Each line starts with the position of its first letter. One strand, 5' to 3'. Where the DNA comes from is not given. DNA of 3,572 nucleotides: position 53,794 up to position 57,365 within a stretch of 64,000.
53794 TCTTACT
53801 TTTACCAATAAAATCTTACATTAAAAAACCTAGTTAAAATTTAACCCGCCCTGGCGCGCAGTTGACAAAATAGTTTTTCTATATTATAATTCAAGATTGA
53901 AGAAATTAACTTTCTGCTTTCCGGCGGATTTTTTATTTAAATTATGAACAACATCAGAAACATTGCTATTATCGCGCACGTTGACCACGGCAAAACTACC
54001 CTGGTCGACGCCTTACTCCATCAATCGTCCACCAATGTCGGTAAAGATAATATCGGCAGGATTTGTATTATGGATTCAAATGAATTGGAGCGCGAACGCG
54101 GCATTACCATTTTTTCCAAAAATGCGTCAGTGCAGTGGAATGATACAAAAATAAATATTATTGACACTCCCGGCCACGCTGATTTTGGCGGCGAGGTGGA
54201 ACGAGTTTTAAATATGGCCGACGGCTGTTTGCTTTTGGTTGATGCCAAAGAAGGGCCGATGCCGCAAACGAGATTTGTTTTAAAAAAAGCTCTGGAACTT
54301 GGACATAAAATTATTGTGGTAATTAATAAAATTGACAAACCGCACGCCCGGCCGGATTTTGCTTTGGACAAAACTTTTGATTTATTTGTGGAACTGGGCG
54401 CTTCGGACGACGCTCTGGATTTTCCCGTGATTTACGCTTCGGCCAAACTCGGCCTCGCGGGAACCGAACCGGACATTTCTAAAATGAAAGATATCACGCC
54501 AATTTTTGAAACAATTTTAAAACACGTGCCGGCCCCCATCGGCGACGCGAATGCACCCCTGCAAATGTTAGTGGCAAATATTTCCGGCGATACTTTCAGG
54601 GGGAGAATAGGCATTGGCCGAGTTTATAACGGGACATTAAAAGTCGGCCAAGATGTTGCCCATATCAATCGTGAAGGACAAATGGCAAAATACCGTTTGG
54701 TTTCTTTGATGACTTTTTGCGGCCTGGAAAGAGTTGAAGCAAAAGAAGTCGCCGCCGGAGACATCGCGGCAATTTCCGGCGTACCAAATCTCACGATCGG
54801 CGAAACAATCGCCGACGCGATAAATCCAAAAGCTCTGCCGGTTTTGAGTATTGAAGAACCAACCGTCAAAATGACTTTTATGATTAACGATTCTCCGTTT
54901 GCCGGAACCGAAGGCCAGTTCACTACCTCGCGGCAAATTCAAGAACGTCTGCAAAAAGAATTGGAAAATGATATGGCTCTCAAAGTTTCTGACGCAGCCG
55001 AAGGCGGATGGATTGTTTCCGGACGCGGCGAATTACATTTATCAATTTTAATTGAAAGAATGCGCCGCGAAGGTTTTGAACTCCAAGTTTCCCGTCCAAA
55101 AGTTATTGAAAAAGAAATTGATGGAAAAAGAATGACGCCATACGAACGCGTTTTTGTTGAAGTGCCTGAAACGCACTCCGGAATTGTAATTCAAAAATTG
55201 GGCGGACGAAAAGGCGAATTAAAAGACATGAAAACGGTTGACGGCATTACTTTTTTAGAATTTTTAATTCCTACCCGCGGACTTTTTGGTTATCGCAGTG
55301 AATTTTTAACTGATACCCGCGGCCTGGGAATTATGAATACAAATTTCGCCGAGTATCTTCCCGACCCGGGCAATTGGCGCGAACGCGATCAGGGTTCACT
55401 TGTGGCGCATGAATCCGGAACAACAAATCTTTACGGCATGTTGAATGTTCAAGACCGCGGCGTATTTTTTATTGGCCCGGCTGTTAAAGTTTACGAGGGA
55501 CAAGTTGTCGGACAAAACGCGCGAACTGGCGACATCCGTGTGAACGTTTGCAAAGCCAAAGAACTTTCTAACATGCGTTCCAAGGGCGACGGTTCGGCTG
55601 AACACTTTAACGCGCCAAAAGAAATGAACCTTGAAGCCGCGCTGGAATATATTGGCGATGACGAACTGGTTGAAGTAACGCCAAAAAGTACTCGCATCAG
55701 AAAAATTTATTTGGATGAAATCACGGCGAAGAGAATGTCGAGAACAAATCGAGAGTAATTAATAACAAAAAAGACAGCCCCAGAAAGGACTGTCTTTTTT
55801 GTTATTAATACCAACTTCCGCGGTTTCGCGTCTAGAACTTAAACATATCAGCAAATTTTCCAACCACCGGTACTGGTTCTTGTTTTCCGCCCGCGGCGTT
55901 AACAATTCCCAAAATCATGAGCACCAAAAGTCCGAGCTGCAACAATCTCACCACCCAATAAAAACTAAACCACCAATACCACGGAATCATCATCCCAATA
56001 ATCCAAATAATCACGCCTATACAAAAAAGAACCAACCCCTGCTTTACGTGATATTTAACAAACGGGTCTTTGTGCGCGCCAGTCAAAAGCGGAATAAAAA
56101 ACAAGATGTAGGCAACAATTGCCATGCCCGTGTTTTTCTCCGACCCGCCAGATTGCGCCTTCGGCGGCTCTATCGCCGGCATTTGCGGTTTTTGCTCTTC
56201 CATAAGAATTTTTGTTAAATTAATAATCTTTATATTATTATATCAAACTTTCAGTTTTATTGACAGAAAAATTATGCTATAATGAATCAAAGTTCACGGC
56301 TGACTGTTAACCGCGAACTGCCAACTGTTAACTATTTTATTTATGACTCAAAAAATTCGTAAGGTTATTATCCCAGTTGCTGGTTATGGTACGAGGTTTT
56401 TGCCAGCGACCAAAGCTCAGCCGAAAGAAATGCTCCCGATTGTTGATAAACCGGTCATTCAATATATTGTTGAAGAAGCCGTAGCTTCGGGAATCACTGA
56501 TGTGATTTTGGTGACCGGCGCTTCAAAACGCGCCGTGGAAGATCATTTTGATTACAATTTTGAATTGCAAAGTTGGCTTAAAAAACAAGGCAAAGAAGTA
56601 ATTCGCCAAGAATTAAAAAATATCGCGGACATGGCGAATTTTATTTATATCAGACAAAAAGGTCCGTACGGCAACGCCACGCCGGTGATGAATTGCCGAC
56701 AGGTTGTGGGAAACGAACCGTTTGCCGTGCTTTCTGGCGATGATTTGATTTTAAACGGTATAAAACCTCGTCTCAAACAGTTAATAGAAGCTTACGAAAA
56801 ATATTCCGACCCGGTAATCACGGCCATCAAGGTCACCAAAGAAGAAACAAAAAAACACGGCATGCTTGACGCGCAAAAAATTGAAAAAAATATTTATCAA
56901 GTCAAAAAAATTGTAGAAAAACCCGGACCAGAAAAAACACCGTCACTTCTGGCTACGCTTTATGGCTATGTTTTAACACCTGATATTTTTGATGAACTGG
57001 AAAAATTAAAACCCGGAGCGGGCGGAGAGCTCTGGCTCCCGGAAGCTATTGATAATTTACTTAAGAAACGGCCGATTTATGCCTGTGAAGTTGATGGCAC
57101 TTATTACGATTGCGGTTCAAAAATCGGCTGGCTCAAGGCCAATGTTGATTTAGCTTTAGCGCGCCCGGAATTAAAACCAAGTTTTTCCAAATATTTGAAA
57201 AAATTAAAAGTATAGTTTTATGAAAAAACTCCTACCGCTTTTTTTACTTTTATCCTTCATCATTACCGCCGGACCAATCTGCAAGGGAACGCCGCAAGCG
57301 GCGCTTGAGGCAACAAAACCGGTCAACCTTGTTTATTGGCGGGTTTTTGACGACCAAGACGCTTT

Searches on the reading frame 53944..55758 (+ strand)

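Call 32: search_protein_families(library=pfam, proteins=[window:53944-55758:+], max_evalue=0.001)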
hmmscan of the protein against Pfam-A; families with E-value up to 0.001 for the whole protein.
window:53944-55758:+ (604 aa): 8 families
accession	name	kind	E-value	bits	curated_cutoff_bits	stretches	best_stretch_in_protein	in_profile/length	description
PF00009.33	GTP_EFTU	-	3e-55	187.2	26.5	1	3-196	2-187/188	Elongation factor Tu GTP binding domain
PF21018.2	BipA_C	-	7.8e-41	138.7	23.8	1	483-591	1-109/110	TypA/BipA C-terminal domain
PF00679.30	EFG_C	-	3.6e-18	65.8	27.9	1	399-477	5-84/89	Elongation factor G C-terminus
PF03144.31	GTP_EFTU_D2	-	3e-11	44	30.3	1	220-290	1-73/73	Elongation factor Tu domain 2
PF22042.2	EF-G_D2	-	3.4e-11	43.5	27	1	206-290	2-82/84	Elongation factor G domain 2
PF01926.29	MMR_HSR1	-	2.5e-08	34.5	21.9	1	8-129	3-113/113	50S ribosome-binding GTPase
PF14492.12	EFG_III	-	3e-07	30.9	27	1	330-381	19-72/75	Elongation Factor G, domain III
PF00350.29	Dynamin_N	-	0.00098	19.6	27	0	62-130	95-168/168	Dynamin family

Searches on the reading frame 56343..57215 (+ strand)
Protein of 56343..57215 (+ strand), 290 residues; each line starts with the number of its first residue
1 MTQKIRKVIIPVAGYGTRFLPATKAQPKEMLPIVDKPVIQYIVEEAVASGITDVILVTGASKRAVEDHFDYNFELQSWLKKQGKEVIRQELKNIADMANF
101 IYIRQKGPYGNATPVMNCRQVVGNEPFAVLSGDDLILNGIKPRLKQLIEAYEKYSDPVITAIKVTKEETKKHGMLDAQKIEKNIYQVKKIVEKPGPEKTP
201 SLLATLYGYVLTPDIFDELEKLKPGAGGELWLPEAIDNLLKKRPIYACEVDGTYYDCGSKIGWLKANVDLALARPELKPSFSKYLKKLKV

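Call 32: search_protein_families(library=pfam, proteins=[window:56343-57215:+], max_evalue=0.001)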
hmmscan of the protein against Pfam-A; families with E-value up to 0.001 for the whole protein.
window:56343-57215:+ (290 aa): 2 families
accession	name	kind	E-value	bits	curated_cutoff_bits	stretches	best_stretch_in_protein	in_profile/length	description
PF00483.29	NTP_transferase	-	4.6e-26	92.3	21.2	1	8-269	2-241/245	Nucleotidyl transferase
PF12804.13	NTP_transf_3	-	0.00018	22.2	27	1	9-64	2-52/160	MobA-like NTP transferase domain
